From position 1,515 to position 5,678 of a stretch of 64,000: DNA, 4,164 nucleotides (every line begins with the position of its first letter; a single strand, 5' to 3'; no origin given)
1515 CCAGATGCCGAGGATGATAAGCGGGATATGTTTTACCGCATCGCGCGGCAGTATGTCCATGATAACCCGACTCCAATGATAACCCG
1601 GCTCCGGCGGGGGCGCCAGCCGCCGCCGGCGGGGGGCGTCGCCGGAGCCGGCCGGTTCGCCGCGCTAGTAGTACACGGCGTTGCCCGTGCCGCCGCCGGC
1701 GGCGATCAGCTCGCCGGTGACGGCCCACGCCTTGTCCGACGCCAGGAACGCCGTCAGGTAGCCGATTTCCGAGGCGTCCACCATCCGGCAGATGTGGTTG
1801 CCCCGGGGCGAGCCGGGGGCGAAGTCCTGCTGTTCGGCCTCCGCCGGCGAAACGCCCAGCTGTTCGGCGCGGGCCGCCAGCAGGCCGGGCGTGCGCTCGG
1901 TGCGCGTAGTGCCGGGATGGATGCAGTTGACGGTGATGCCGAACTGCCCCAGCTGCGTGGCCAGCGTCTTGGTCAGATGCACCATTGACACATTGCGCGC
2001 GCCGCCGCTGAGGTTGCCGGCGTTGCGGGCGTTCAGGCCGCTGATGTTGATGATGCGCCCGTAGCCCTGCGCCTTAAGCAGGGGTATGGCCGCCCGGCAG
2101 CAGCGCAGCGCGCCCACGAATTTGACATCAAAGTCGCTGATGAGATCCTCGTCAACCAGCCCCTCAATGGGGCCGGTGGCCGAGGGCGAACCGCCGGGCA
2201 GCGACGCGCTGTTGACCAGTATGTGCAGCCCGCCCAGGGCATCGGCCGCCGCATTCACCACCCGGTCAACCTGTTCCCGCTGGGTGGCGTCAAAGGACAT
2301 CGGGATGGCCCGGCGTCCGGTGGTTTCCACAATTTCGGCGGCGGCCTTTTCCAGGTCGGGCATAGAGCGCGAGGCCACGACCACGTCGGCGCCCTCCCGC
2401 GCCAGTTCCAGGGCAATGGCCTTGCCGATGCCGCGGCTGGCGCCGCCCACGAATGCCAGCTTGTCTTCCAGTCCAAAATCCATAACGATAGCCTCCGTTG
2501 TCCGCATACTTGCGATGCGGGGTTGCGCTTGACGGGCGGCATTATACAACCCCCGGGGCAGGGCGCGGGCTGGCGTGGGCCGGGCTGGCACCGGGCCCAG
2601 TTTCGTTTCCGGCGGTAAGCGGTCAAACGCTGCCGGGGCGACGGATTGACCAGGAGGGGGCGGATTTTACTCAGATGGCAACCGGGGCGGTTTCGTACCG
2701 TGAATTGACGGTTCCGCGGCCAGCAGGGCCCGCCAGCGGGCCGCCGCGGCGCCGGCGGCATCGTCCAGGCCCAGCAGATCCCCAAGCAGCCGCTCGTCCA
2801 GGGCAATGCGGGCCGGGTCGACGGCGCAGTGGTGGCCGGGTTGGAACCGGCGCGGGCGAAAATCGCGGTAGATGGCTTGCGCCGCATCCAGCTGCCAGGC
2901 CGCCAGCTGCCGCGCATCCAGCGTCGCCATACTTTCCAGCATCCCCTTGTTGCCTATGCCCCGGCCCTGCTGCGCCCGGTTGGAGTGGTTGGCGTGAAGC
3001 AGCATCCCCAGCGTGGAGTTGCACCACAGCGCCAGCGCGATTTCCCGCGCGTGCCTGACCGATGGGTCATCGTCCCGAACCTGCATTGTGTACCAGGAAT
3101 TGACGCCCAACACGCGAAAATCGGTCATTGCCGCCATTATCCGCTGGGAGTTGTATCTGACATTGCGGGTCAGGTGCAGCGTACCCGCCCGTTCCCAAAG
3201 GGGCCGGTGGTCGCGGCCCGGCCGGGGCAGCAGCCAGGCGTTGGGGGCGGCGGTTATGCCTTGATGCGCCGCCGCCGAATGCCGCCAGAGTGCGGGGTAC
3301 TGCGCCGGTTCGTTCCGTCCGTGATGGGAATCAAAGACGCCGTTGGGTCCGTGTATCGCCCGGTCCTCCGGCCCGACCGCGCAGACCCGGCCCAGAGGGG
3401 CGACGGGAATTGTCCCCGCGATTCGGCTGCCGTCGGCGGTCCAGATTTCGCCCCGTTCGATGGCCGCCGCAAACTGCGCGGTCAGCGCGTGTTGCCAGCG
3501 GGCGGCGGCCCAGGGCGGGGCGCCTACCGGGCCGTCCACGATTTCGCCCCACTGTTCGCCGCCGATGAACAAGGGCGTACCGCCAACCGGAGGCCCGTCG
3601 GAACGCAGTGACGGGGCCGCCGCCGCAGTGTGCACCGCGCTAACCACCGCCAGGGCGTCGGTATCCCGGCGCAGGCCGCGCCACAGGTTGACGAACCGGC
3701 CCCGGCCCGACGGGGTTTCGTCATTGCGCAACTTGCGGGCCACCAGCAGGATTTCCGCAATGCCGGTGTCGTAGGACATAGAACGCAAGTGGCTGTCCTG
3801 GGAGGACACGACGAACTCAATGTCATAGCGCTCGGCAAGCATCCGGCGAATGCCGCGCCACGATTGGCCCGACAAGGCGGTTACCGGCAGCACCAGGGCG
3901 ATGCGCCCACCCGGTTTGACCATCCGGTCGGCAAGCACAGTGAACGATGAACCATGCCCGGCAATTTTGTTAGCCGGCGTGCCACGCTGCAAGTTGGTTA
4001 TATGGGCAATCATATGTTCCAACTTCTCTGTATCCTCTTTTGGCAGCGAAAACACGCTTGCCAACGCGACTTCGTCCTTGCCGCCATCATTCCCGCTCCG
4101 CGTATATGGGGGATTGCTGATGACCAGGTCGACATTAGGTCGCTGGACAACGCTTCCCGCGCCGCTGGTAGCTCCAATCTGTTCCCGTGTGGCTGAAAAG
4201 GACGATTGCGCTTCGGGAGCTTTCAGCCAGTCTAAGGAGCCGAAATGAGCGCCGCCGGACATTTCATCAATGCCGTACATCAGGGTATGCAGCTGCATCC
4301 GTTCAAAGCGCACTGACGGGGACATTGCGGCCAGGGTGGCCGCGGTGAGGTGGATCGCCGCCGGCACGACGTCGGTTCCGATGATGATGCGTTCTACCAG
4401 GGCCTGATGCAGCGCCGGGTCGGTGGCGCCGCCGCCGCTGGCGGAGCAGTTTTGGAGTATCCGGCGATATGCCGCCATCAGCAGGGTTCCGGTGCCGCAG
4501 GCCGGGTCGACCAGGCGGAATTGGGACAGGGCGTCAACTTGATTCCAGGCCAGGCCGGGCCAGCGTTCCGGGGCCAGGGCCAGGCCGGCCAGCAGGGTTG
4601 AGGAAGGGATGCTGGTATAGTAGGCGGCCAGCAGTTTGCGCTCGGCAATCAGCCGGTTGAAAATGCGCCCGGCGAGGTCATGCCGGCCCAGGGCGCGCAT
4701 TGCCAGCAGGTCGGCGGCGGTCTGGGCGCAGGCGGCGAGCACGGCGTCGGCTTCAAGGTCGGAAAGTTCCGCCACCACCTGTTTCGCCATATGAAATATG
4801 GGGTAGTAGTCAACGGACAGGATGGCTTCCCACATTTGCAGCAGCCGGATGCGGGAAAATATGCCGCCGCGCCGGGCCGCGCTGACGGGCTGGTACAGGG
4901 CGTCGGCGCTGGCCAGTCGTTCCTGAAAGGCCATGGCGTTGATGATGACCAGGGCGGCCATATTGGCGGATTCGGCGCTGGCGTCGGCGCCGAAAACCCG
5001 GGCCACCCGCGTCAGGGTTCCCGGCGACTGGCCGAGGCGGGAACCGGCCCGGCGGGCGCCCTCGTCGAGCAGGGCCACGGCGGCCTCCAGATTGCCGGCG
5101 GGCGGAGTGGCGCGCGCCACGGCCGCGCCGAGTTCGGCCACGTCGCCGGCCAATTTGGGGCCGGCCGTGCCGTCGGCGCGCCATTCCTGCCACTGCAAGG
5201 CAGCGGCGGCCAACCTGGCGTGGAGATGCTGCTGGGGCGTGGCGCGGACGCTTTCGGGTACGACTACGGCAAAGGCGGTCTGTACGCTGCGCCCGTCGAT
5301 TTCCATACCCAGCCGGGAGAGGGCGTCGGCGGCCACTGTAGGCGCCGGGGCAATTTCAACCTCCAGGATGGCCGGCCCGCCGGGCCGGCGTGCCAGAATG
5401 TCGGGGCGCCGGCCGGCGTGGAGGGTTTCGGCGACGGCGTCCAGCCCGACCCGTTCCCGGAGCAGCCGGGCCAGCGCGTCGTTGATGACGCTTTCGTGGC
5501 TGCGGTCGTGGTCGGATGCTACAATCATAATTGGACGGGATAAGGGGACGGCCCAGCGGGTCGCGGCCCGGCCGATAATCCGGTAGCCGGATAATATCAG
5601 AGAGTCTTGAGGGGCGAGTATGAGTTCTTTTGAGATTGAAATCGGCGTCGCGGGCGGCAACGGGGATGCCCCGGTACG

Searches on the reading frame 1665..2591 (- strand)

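Call 14: search_protein_families(library=pfam, proteins=[window:1665-2591:-], max_evalue=0.001)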
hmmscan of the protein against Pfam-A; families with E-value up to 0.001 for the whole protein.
window:1665-2591:- (308 aa): 4 families
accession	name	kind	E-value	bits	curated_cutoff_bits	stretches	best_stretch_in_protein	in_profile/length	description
PF13561.12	adh_short_C2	-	3e-41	142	27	1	50-301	1-234/236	Enoyl-(Acyl carrier protein) reductase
PF00106.31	adh_short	-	2.6e-40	138.5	26.6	1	44-234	1-187/195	short chain dehydrogenase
PF08659.16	KR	-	1.2e-05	25.8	22.6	1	48-131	5-91/180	KR domain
PF03435.24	Sacchrp_dh_NADP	-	0.00087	20.1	25.1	0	54-115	8-69/129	Saccharopine dehydrogenase NADP binding domain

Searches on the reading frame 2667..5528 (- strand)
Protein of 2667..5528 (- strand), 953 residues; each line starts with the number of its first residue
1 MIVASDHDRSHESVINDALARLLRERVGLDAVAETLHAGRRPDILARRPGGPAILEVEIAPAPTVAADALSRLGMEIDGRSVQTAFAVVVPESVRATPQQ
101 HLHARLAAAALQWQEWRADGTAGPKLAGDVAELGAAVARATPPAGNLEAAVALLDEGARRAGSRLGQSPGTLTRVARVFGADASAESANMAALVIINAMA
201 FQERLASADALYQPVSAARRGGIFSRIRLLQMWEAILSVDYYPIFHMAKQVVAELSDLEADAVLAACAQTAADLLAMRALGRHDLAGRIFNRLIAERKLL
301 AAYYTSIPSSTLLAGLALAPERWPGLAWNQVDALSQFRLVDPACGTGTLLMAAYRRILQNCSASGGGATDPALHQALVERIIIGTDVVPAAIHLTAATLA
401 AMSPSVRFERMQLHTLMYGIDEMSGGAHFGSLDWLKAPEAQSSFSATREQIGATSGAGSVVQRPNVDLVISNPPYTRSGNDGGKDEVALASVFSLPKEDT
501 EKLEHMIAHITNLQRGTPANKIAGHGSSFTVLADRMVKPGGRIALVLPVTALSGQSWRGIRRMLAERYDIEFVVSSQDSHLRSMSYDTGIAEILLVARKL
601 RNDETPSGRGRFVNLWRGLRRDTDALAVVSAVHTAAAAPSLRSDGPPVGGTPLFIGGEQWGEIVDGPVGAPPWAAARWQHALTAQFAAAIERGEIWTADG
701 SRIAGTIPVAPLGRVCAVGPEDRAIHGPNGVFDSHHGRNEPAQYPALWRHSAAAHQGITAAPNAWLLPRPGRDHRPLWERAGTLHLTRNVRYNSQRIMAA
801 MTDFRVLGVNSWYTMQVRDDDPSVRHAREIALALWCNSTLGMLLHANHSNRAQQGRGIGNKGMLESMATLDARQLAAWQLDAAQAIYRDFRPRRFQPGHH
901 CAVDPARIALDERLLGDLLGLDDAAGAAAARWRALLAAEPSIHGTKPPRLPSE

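Call 9: search_protein_families(library=pfam, proteins=[window:2667-5528:-], max_evalue=0.01)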
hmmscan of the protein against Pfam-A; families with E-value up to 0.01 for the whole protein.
window:2667-5528:- (953 aa): 4 families
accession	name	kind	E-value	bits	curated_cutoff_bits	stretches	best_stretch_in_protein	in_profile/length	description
PF02384.22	N6_Mtase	-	3.6e-07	30.3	20.4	0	462-602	122-235/311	N-6 DNA Methylase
PF20473.4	MmeI_Mtase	-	0.0003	20.5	27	1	332-357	16-41/259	MmeI, DNA-methyltransferase domain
PF07669.17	Eco57I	-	0.00038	21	25.3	1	454-576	69-165/171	Eco57I restriction-modification methylase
PF01170.24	UPF0020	-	0.001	19.2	22.3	0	338-352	31-45/197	RMKL-like, methyltransferase domain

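Call 25: search_protein_families(library=padloc, proteins=[window:2667-5528:-], max_evalue=0.001)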
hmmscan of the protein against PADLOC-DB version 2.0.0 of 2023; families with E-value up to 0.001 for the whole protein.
window:2667-5528:- (953 aa): 14 families
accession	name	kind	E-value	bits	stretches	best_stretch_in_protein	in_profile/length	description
PDLC03338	MTase_II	-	8.6e-12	42.5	2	290-401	117-215/604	Type II methyltransferase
PDLC03630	REase_MTase_IIG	-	4.4e-09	32.7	1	330-396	400-462/1100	Type IIG restriction enzyme-methyltransferase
PDLC03021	MTase_I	-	1.9e-07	28.3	0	464-575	271-356/491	Type I methyltransferase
PDLC03617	REase_MTase_IIG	-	3.1e-07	26.5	1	332-476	222-369/1183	Type IIG restriction enzyme-methyltransferase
PDLC04134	mad2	-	5.1e-07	26.9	1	338-601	294-447/492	mads_2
PDLC02529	PglX|PglXI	-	7.7e-07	25.2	1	333-476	225-368/1189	PglX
PDLC03623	REase_MTase_IIG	-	3.1e-06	23.3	1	293-400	295-392/1022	Type IIG restriction enzyme-methyltransferase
PDLC03348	MTase_II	-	3.9e-06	23.7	1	283-401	201-311/727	Type II methyltransferase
PDLC03226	MTase_II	-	3.3e-05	20.7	0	464-495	127-158/579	Type II methyltransferase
PDLC03631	REase_MTase_IIG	-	4.4e-05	19.5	1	297-622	306-631/1086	Type IIG restriction enzyme-methyltransferase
PDLC03285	MTase_II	-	0.00029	18.1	0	515-577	143-199/413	Type II methyltransferase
PDLC03026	MTase_I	-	0.00032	18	0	338-395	166-221/487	Type I methyltransferase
PDLC03218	MTase_II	-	0.00036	17.2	0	535-605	419-487/532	Type II methyltransferase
PDLC03025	MTase_I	-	0.00043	17.1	0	336-362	183-209/569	Type I methyltransferase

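Call 36: search_protein_families(library=ncbifam, proteins=[window:2667-5528:-], max_evalue=0.01)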
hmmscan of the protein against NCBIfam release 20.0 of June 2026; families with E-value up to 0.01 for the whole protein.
window:2667-5528:- (953 aa): 4 families
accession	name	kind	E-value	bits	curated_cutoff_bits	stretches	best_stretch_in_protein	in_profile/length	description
NF047738.1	antiphage_MADS2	equivalog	4.6e-07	28.5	720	1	336-569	332-537/654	methylation-associated defense system DNA methyltransferase MAD2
NF033451.1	BREX_2_MTaseX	equivalog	1.1e-05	23.4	400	1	334-475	222-368/1185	BREX-2 system adenine-specific DNA-methyltransferase PglX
TIGR02987.1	met_A_Alw26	exception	2.1e-05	23.5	353.5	1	335-571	31-220/523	Alw26I/Eco31I/Esp3I family type II restriction adenine-specific DNA-methyltransferase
NF033455.1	BREX_6_MTaseX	exception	0.0015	16.1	900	0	333-401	326-398/1319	BREX-6 system adenine-specific DNA-methyltransferase PglX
